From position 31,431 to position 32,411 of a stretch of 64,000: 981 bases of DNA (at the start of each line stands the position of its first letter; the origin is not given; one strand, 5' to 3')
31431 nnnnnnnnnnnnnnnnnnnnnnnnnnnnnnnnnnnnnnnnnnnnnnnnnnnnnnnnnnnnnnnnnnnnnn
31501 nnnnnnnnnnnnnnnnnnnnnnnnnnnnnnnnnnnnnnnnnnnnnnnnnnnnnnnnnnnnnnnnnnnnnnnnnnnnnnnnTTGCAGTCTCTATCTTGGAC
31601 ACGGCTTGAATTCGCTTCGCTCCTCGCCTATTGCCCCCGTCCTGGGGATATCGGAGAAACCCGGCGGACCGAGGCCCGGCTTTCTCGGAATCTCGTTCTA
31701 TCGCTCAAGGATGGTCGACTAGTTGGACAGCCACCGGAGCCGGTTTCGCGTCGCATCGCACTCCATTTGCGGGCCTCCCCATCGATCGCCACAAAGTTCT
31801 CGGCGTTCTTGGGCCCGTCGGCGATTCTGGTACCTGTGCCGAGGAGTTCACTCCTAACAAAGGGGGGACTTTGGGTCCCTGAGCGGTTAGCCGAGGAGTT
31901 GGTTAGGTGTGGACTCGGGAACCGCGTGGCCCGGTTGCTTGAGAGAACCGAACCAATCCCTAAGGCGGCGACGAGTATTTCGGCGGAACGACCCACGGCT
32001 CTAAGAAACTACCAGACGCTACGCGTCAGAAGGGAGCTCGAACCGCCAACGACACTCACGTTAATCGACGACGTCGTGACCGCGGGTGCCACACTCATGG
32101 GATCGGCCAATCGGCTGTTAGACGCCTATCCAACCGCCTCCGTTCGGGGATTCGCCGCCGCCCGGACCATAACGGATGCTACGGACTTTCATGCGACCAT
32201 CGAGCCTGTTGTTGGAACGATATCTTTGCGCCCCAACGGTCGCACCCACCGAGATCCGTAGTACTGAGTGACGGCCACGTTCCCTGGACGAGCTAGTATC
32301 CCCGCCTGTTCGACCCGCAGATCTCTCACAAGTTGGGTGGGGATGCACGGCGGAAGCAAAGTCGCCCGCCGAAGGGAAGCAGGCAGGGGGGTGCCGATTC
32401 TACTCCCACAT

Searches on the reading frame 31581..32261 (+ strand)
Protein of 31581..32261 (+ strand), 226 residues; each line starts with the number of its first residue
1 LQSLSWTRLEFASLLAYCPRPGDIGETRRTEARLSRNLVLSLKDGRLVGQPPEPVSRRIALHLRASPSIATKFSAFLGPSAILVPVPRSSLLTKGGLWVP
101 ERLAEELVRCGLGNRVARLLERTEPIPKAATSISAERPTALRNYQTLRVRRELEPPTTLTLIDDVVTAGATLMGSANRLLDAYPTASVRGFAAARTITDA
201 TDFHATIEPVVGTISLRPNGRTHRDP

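Call 3: search_protein_families(library=pfam, proteins=[window:31581-32261:+], max_evalue=0.1)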
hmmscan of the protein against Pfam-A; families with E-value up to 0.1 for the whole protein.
window:31581-32261:+ (226 aa): 0 families

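Call 4: search_protein_families(library=padloc, proteins=[window:31581-32261:+], max_evalue=0.1)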
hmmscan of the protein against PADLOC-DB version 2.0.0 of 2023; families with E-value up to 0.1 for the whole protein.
window:31581-32261:+ (226 aa): 1 family
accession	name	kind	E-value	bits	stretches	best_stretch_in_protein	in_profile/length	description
PDLC03962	ShosT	-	2.1e-17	61.8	1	66-206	90-221/237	-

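Call 5: search_protein_families(library=ncbifam, proteins=[window:31581-32261:+], max_evalue=0.1)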
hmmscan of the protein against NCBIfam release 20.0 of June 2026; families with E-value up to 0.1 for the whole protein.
window:31581-32261:+ (226 aa): 3 families
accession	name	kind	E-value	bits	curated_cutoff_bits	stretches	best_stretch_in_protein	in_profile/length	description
TIGR00201.1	comF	subfamily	0.00026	21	233.55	1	96-193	97-188/190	ComF family protein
NF008616.0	PRK11595.1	equivalog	0.0049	16.4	304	1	117-196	151-226/227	DNA utilization protein GntX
NF003545.0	PRK05205.1-1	equivalog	0.026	14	140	0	158-188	91-121/171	bifunctional pyr operon transcriptional regulator/uracil phosphoribosyltransferase PyrR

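Call 12: find_homologous_proteins(query=window:31581-32261:+)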
Query window:31581-32261:+ (226 aa): 97 proteins with E <= 0.001 among 1849 candidates.
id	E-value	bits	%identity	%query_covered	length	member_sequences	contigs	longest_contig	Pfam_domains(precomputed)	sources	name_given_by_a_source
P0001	2.0e-140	484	100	100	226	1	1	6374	-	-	-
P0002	9.0e-111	387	81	100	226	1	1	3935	-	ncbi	-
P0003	3.1e-89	316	67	100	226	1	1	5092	-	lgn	-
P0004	7.1e-87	309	68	100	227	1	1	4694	-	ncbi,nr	ncbi:MAG: hypothetical protein L3J97_03740 [Thermoplasmata archaeon]|nr:hypothetical protein [Thermo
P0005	7.5e-87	308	68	100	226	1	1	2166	-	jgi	jgi:hypothetical protein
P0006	1.1e-85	305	66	97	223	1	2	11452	-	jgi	jgi:hypothetical protein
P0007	4.7e-85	303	66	100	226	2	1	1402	-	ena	-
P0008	6.1e-85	302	66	97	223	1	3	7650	-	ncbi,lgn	-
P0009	4.2e-83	296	66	97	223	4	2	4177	-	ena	-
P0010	1.2e-82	295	64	100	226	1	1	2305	-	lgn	-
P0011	4.6e-82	293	64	99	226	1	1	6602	-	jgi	jgi:hypothetical protein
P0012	2.5e-81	290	65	98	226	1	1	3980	-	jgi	jgi:hypothetical protein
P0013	5.4e-81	289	63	98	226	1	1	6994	-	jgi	jgi:hypothetical protein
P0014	6.1e-81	289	64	97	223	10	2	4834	-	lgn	-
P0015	8.6e-81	289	64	100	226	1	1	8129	-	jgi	jgi:hypothetical protein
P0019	8.2e-79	282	63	97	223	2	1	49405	-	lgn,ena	-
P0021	1.8e-78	281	65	97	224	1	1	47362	-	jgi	jgi:hypothetical protein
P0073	6.8e-41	158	42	97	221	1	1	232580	-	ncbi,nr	ncbi:MAG: hypothetical protein L3K23_06560 [Thermoplasmata archaeon]|nr:hypothetical protein [Thermo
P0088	1.5e-28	118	39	95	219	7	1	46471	-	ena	-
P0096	1.1e-19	89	34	92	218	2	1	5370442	-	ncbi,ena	-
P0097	2.9e-14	71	28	93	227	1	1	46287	-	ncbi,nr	ncbi:MAG: phosphoribosyltransferase [Thermoplasmata archaeon]|nr:phosphoribosyltransferase [Thermopl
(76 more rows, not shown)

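Call 20: search_solved_structures(query=window:31581-32261:+, max_evalue=10, show_alignments=2)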
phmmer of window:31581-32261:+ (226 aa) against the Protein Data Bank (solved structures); distinct sequences matched with E-value up to 10: 0.

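Call 33: find_encoding_contigs(protein=P0073, flank=6000, max_places=3)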
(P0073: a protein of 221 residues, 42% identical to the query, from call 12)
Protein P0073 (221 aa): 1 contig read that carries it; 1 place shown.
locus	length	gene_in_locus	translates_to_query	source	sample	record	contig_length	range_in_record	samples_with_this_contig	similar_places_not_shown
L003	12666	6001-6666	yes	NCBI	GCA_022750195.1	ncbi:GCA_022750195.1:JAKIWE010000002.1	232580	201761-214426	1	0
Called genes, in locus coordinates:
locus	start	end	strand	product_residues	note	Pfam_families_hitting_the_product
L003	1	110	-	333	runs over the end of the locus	-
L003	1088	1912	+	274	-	PF00589:Phage_integrase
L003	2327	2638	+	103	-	PF01909:NTP_transf_2, PF18765:Polbeta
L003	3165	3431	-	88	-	-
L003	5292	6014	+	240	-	PF02481:DNA_processg_A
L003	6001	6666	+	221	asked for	-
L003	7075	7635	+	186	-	PF02525:Flavodoxin_2 (weak), PF03358:FMN_red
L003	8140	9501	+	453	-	PF01555:N6_N4_Mtase (weak), PF01170:UPF0020 (faint)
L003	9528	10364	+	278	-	-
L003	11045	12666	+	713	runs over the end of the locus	-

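Call 34: find_encoding_contigs(protein=P0096, flank=6000, max_places=3)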
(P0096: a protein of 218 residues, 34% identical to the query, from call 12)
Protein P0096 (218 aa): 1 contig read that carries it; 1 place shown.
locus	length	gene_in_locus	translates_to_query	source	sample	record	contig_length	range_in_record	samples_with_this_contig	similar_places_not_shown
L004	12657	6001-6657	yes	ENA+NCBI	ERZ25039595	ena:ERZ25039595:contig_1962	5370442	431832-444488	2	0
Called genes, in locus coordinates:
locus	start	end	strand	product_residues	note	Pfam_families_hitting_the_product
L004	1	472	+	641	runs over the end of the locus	PF07635:PSCyt1, PF13442:Cytochrome_CBB3 (faint), PF07583:PSCyt2, PF07587:PSD1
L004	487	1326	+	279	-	PF07394:DUF1501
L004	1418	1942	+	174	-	PF07394:DUF1501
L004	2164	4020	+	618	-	PF12730:ABC2_membrane_4 (faint), PF12679:ABC2_membrane_2 (weak)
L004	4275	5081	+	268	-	-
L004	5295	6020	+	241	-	PF02481:DNA_processg_A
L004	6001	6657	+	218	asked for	-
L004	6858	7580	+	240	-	PF13580:SIS_2 (faint), PF01380:SIS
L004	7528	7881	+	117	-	PF00571:CBS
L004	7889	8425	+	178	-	PF08282:Hydrolase_3 (faint), PF00702:Hydrolase (weak)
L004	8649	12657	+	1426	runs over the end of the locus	-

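Call 37: find_related_loci(query=A1, collection=genome_contigs, flank=3000)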
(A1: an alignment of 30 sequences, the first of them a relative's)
Query A1 (226 aa) in genome_contigs; peptide patterns used: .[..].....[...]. (x = any residue, [..] = any of these).
600 stretches matched a pattern (row limit reached: there are more); 18 encode a relative of the query (tblastn E <= 1e-3); 18 distinct loci.
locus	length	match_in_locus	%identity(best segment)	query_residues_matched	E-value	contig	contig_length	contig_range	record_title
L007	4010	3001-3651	41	3-226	4e-51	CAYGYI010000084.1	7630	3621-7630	MAG TPA_asm: uncultured Candidatus Bathyarchaeia archaeon isolate ERP119294_co1_146 genome assembly, contig: NODE_13948_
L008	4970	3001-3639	44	7-226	2e-46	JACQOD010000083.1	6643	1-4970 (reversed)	MAG: Candidatus Aenigmatarchaeota archaeon isolate NC_groundwater_1272_Ag_S-0.2um_63_33 S_p2_S4_coassembly_k141_3141020,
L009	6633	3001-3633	38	7-224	3e-40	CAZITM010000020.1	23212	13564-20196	MAG TPA_asm: uncultured Candidatus Nitrosotenuis sp. isolate binchicken_co274_15 genome assembly, contig: NODE_5679_leng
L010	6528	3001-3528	38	8-196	5e-26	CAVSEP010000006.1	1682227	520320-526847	MAG: uncultured proteobacterium isolate MFD01872.bin.1.352 genome assembly, contig: contig_86866, whole genome shotgun s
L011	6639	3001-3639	34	3-226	3e-25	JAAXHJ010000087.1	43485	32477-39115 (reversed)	MAG: Candidatus Palauibacter poriticola isolate Plut_88886 unfiltered_Plut_88886_genomic_contig_500000, whole genome sho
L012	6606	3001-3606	37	9-221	8e-24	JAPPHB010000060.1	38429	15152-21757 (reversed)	MAG: Gammaproteobacteria bacterium isolate RHO1_bin_70 NODE_2050_length_38429_cov_803.301741, whole genome shotgun seque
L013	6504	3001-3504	33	58-226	4e-22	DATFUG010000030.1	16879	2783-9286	MAG TPA_asm: Steroidobacteraceae bacterium isolate SMAG_U9431 k141_2682888, whole genome shotgun sequence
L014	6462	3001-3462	37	73-226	1e-21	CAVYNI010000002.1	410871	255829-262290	MAG: uncultured Gammaproteobacteria bacterium isolate MFD05705.bin.1.35 genome assembly, contig: contig_12348, whole gen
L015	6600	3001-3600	33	8-217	5e-15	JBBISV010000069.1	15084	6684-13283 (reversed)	MAG: Gammaproteobacteria bacterium isolate BR1F70218_bin_381 NODE_4512_length_15084_cov_5.676492, whole genome shotgun s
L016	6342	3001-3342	36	101-214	2e-12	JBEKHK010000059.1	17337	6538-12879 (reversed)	MAG: Steroidobacteraceae bacterium isolate SPRUCE 275 SPRUCE_275_59, whole genome shotgun sequence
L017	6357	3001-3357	38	76-197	1e-8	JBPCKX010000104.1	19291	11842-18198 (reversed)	MAG: Thermoleophilaceae bacterium isolate TH_ant_mag_63 S1Ck127_9654283_flag_1_multi_21.3957_len_19291, whole genome sho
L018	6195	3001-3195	40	122-184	6e-8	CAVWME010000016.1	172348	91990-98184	MAG: uncultured Gammaproteobacteria bacterium isolate MFD04434.bin.3.232 genome assembly, contig: contig_24563, whole ge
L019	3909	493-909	24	69-209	2e-6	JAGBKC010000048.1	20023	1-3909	MAG: Actinomycetaceae bacterium isolate RGIG9191 Water_deer_Reticulum.Co__c272267, whole genome shotgun sequence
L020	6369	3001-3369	31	77-196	2e-6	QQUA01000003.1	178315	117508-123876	MAG: Planctomycetota bacterium isolate PNC 55, whole genome shotgun sequence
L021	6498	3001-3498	28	22-196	6e-6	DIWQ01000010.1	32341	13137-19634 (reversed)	MAG TPA_asm: Patescibacteria group bacterium UBA6102 UBA6102_contig_12369, whole genome shotgun sequence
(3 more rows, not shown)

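Call 43: search_dna_similar(query=window:31581-32261:+, collection=phages, mode=protein, max_evalue=0.001, max_rows=15)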
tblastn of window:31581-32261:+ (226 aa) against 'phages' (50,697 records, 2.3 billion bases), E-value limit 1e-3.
No match.

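Call 49: search_protein_families(library=padloc, proteins=[L004:5295-6020:+, L004:6001-6657:+, L003:5292-6014:+, L003:6001-6666:+], max_evalue=0.001)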
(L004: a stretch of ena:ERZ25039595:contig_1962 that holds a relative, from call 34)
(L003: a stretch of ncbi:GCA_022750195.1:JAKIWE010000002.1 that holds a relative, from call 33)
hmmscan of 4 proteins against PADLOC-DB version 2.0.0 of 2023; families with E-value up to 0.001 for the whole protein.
L004:5295-6020:+ (241 aa): 3 families
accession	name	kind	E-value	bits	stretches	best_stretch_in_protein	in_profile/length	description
PDLC03961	ShosA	-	4.8e-60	201.4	1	27-216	92-283/303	-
PDLC03927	PsyrA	-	8.5e-27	92.3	1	32-199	114-280/398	-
PDLC02997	ShosA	-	1.3e-14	52.2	1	33-192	114-273/327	-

L004:6001-6657:+ (218 aa): 1 family
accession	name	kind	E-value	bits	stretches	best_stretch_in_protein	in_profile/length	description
PDLC03962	ShosT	-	1.1e-18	66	1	51-204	69-223/237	-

L003:5292-6014:+ (240 aa): 3 families
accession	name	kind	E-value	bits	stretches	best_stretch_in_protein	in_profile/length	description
PDLC03961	ShosA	-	6.5e-66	220.7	1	29-225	95-295/303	-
PDLC03927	PsyrA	-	3e-24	83.9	1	30-195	113-277/398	-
PDLC02997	ShosA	-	5.3e-14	50.2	1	48-173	129-255/327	-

L003:6001-6666:+ (221 aa): 1 family
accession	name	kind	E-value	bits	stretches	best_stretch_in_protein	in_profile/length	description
PDLC03962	ShosT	-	1.3e-14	52.7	1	55-193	81-214/237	-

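Call 59: predict_structure(alignment_id=A1)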
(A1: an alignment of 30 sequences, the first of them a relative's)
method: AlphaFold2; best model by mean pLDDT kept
length: 226 residues; sequences in the alignment: 30
mean_pLDDT: 94.6   pTM: 0.92
mean pLDDT of the five models: 94.6, 94.3, 94.0, 93.9, 93.8
residues with pLDDT >= 90: 202; 70-90: 22; 50-70: 2; < 50: 0
segments of 3 or more residues with pLDDT < 50: none
pLDDT, mean of each block of 10 residues (from residue 1): 86 96 92 95 93 96 96 97 96 91 98 98 90 85 97 95 96 98 97 95 95 96 94
secondary structure, 60 per line:
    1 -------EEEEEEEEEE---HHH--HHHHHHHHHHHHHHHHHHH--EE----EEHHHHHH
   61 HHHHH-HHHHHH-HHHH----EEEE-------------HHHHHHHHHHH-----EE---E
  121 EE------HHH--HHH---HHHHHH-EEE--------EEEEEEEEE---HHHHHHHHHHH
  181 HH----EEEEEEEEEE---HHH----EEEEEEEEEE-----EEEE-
elements in order: E8-17 H26-44 H55-65 H67-72 H74-77 E82-85 H99-109 E120-122 H140-145 E147-149 E158-166 H170-182 E187-196 E207-216 E222-225

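Call 61: fold_search(model_id=the predicted structure, library=pdb)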
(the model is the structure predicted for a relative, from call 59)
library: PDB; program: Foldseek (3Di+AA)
matches with E <= 10: 1082; with E <= 0.001: 34
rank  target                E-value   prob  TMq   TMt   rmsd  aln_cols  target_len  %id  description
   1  4rqb_A                3.1e-05  1.00  0.36  0.42   8.1       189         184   10  Crystal Structure of a Hypoxanthine Phosphoribosyltransferase (target ID NYSGRC-029686) from Staphylococcus aureus (te (released 2014-11-26)
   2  7p0h_A                3.8e-05  1.00  0.46  0.27   3.6       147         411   14  Crystal structure of Helicobacter pylori ComF fused to an artificial alphaREP crystallization helper(named B2) (released 2022-04-06)
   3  5kny_C                8.5e-05  1.00  0.35  0.42   7.1       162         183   16  Crystal structure of Mycobacterium tuberculosis hypoxanthine guanine phosphoribosyltransferase in complex with (3-((3R (released 2017-09-20)
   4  8zvc                  1.2e-04  1.00  0.45  0.26   8.2       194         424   15  ShosT with PRPP-Mg (released 2025-04-09)
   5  4rqa                  1.6e-04  1.00  0.31  0.39   6.2       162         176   11  Crystal Structure of a Hypoxanthine Phosphoribosyltransferase (target ID NYSGRC-029686) from Staphylococcus aureus (orth (released 2014-11-26)
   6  5kny_B                1.8e-04  1.00  0.35  0.42   6.7       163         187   16  Crystal structure of Mycobacterium tuberculosis hypoxanthine guanine phosphoribosyltransferase in complex with (3-((3R (released 2017-09-20)
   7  4p80_A                1.9e-04  1.00  0.33  0.43   7.3       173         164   14  Structure of ancestral PyrR protein (AncGREENPyrR) (released 2014-12-17)
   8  4rhu_A                2.8e-04  1.00  0.34  0.41   6.9       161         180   14  Crystal structures of Mycobacterium tuberculosis 6-oxopurine phosphoribosyltransferase which is a potential target for (released 2015-05-20)
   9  1a4x_A                3.2e-04  1.00  0.35  0.45   9.4       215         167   13  PYRR, THE BACILLUS SUBTILIS PYRIMIDINE BIOSYNTHETIC OPERON REPRESSOR, HEXAMERIC FORM (released 1998-08-05)
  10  1p4a_A                3.4e-04  0.93  0.30  0.26  13.7       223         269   14  Crystal Structure of the PurR complexed with cPRPP (released 2003-12-09)
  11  8zvd                  3.6e-04  1.00  0.43  0.25   8.1       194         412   15  ShosT with phosphate (released 2025-04-09)
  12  4rhu_C                3.6e-04  1.00  0.34  0.42   6.6       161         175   17  Crystal structures of Mycobacterium tuberculosis 6-oxopurine phosphoribosyltransferase which is a potential target for (released 2015-05-20)
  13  5knp_D                3.9e-04  1.00  0.33  0.39   6.9       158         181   17  Crystal structure of Mycobacterium tuberculosis hypoxanthine guanine phosphoribosyltransferase in complex with [3S,4R] (released 2017-09-20)
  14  4fym_B                4.7e-04  0.99  0.37  0.38   9.5       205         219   13  Crystal structure of Plasmodium falciparum orotate phosphoribosyltransferase (released 2013-08-07)
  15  3o7m_B                4.7e-04  0.99  0.35  0.44   7.9       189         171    9  1.98 Angstrom resolution crystal structure of a hypoxanthine-guanine phosphoribosyltransferase (hpt-2) from Bacillus a (released 2010-09-01)
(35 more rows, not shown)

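Call 62: search_protein_representatives(alignment_id=A1)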
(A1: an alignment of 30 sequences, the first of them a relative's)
Query: 30 sequences, 224 profile positions. Proteins with E-value up to 0.001 (for the whole library): 4661; up to 1e-10: 1441; up to 1e-30: 880. The best 150 are listed.
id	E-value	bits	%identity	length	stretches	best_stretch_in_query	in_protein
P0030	8.3e-85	300.3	-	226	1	2-224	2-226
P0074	1.5e-81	289.6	-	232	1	3-224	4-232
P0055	9.8e-78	277.2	-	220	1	2-224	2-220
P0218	2.0e-75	269.6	-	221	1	2-224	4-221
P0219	1.3e-74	266.9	-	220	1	3-224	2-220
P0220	1.3e-74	266.9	-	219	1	5-224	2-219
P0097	2.2e-74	266.2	-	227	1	3-224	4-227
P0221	4.0e-74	265.4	-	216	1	6-224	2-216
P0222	4.9e-71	255.2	-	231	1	3-224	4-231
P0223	1.0e-69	250.9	-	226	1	4-224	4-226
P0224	2.2e-69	249.9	-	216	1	6-224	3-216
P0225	1.3e-68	247.3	-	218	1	5-224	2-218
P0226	3.0e-68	246.2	-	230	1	3-224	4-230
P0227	3.6e-68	245.9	-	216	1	14-224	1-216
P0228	2.7e-67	243.0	-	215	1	5-224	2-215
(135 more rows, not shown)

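Call 66: search_solved_structures(query=A1, max_evalue=10, show_alignments=4)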
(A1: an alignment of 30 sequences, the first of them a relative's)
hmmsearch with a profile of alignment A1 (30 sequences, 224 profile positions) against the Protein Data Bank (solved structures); distinct sequences matched with E-value up to 10: 17.
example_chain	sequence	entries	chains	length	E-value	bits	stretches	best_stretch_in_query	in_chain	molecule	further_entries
5vn4_A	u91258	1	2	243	0.016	18.1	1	139-176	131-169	Adenine phosphoribosyltransferase, putative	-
3mjd_A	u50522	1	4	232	0.055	16.3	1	152-178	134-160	Orotate phosphoribosyltransferase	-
4paw_A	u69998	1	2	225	0.13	15.1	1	144-192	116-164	Orotate phosphoribosyltransferase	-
4fym_A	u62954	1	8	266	0.25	14.2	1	152-191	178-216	Orotate phosphoribosyltransferase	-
1l1q_A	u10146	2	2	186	0.37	13.6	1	144-175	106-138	Adenine phosphoribosyltransferase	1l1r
2wns_A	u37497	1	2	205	0.5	13.1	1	135-179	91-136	OROTATE PHOSPHORIBOSYLTRANSFERASE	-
9wvh_A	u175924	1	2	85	0.64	12.8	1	71-105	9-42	Tonsoku-like protein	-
6fsp_A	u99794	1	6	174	0.75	12.6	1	155-178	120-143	PRPP-binding protein, adenine/guanine phosphoribosyltransferase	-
5zgo_A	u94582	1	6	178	0.78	12.5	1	155-178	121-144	Adenine phosphoribosyltransferase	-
9wvi_A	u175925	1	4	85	0.78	12.5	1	74-105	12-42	Tonsoku-like protein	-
3lbx_B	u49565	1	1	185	0.88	12.3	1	29-149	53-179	Spectrin beta chain, erythrocyte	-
7f6g_D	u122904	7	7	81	1.1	12.1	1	23-88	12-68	Guanine nucleotide-binding protein G(I)/G(S)/G(O) subunit gamma-2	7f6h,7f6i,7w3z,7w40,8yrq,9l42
7na7_G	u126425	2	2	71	1.2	11.9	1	27-88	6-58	Guanine nucleotide-binding protein G(I)/G(S)/G(O) subunit gamma-2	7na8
1mzv_A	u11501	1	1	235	1.3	11.8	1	150-176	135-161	Adenine Phosphoribosyltransferase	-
6omm_C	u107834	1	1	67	1.3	11.8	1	27-88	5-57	Guanine nucleotide-binding protein G(I)/G(S)/G(O) subunit gamma-2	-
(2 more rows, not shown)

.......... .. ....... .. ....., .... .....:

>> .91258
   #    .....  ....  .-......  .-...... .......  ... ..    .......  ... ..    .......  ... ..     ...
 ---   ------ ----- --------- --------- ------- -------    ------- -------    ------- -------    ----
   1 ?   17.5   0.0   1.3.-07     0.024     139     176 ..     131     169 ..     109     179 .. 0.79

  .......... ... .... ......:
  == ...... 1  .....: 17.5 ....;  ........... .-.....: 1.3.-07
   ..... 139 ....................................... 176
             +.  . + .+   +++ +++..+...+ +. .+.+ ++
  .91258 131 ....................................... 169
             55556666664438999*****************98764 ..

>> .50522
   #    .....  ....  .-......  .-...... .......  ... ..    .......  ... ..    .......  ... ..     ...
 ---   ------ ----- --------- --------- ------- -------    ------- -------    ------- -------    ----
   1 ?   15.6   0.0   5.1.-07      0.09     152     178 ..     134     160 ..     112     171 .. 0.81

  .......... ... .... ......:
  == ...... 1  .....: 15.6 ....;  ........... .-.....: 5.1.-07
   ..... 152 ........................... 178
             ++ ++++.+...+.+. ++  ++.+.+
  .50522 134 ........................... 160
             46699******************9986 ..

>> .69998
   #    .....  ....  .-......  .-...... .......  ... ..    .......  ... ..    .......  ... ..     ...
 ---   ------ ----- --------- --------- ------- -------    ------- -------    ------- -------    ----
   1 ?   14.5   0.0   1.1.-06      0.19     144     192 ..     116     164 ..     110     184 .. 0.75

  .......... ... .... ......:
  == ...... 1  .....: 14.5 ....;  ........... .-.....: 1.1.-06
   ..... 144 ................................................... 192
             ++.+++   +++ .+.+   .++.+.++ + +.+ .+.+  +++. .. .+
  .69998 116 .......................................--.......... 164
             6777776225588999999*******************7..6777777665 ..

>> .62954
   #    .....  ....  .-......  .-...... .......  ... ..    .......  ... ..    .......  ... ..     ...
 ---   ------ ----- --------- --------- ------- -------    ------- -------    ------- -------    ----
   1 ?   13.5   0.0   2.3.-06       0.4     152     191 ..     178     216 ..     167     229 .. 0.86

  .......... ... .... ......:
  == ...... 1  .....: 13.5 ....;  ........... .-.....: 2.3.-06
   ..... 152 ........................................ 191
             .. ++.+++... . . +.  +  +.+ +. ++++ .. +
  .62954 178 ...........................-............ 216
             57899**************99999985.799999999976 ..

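Call 85: search_protein_families(library=pfam, proteins=[L013:2430-2882:+, L013:2866-3507:+, L014:1256-2803:+, L014:2800-3465:+, L014:3462-4094:+, L015:1968-2942:+, L015:2926-3627:+, L016:2578-3378:+, L016:3399-6065:+, L018:2176-3360:+], max_evalue=0.001)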
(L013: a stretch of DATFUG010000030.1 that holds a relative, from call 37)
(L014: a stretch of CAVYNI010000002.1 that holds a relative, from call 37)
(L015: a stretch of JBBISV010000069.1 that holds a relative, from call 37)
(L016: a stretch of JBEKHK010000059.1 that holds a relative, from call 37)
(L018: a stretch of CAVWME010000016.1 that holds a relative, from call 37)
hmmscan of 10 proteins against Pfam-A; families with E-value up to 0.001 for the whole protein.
L013:2430-2882:+ (150 aa): 1 family
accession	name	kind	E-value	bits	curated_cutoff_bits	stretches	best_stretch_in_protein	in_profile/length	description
PF03389.21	MobA_MobL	-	4.1e-08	33.8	26.7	1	5-53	170-218/224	MobA/MobL family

L013:2866-3507:+ (213 aa): 0 families

L014:1256-2803:+ (515 aa): 1 family
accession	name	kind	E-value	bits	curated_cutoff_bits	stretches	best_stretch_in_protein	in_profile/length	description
PF03389.21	MobA_MobL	-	8.8e-53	179.8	26.7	1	194-399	2-212/224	MobA/MobL family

L014:2800-3465:+ (221 aa): 1 family
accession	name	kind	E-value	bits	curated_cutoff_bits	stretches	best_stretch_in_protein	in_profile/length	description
PF00156.33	Pribosyltran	-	9.1e-05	22.3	26.3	1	138-191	79-125/158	Phosphoribosyl transferase domain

L014:3462-4094:+ (210 aa): 3 families
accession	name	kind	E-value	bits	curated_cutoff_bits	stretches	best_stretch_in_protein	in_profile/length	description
PF04542.20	Sigma70_r2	-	4.9e-16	58.7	24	1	60-124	2-68/71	Sigma-70 region 2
PF08281.18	Sigma70_r4_2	-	2e-13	50.2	25.7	1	151-198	4-51/54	Sigma-70, region 4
PF04545.22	Sigma70_r4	-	5.7e-05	23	24.1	1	154-198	1-45/50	Sigma-70, region 4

L015:1968-2942:+ (324 aa): 1 family
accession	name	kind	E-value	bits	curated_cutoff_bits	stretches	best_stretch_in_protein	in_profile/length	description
PF03389.21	MobA_MobL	-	6.7e-54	183.5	26.7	1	19-231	2-223/224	MobA/MobL family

L015:2926-3627:+ (233 aa): 1 family
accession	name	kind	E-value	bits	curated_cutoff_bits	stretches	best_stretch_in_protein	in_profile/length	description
PF00156.33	Pribosyltran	-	1.5e-05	24.8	26.3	1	148-203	79-125/158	Phosphoribosyl transferase domain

L016:2578-3378:+ (266 aa): 2 families
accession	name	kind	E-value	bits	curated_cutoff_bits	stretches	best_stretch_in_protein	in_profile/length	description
PF00156.33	Pribosyltran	-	0.00058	19.6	26.3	1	190-225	80-115/158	Phosphoribosyl transferase domain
PF15609.12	PRTase_2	-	0.00062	19.8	28.8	0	190-241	112-163/188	Phosphoribosyl transferase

L016:3399-6065:+ (888 aa): 10 families
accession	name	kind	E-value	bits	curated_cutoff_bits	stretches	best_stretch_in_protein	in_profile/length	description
PF03389.21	MobA_MobL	-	8.8e-72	242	26.7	1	88-279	1-219/224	MobA/MobL family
PF13604.12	AAA_30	-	3.7e-56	190.3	27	1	412-599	1-189/191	AAA domain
PF01443.25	Viral_helicase1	-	5.3e-14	53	21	2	435-543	5-101/228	Viral superfamily 1 RNA helicase core domain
PF13245.12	AAA_19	-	1.3e-11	45.3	25.1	1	428-540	11-130/134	AAA domain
PF13401.12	AAA_22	-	3.9e-06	27.6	27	1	432-539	9-126/130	AAA domain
PF13086.12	AAA_11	-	2.2e-05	24.8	27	0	499-541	213-252/257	AAA domain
PF13538.12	UvrD_C_2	-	3.1e-05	24.2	27.4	1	724-767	1-51/52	UvrD-like helicase C-terminal domain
PF22232.2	TraI_hel_assoc_N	-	0.0001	23.3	27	1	445-534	12-99/99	TraI helicase-associated ssDNA bd, N-terminal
PF18335.7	SH3_13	-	0.00036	20.7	41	1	661-697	20-56/65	ATP-dependent RecD-like DNA helicase SH3 domain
PF05970.20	PIF1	-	0.0005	20.2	25.9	1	413-539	2-152/223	PIF1-like helicase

L018:2176-3360:+ (394 aa): 1 family
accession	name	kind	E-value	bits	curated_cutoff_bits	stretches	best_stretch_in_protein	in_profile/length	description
PF00156.33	Pribosyltran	-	0.00033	20.4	26.3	1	301-343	79-118/158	Phosphoribosyl transferase domain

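Call 99: find_encoding_contigs(protein=P0019, flank=7000, max_places=2)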
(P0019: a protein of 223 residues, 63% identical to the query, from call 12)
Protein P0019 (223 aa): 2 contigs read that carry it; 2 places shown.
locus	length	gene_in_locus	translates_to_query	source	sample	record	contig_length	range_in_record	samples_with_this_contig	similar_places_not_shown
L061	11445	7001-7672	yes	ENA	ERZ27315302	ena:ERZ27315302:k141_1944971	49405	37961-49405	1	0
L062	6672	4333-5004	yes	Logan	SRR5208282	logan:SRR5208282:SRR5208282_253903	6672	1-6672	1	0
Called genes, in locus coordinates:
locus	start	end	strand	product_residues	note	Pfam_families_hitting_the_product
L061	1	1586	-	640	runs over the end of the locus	PF16177:ACAS_N, PF00501:AMP-binding, PF13193:AMP-binding_C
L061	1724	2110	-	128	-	-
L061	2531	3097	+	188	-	-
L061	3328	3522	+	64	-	-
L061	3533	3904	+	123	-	PF01850:PIN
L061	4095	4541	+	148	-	PF01978:TrmB (weak)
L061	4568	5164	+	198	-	-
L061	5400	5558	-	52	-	-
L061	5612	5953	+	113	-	-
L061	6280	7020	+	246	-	PF02481:DNA_processg_A, PF18306:LDcluster4 (weak)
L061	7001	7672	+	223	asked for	-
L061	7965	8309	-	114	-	-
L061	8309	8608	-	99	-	-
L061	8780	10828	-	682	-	PF02897:Peptidase_S9_N, PF00326:Peptidase_S9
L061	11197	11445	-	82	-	?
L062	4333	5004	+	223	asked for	-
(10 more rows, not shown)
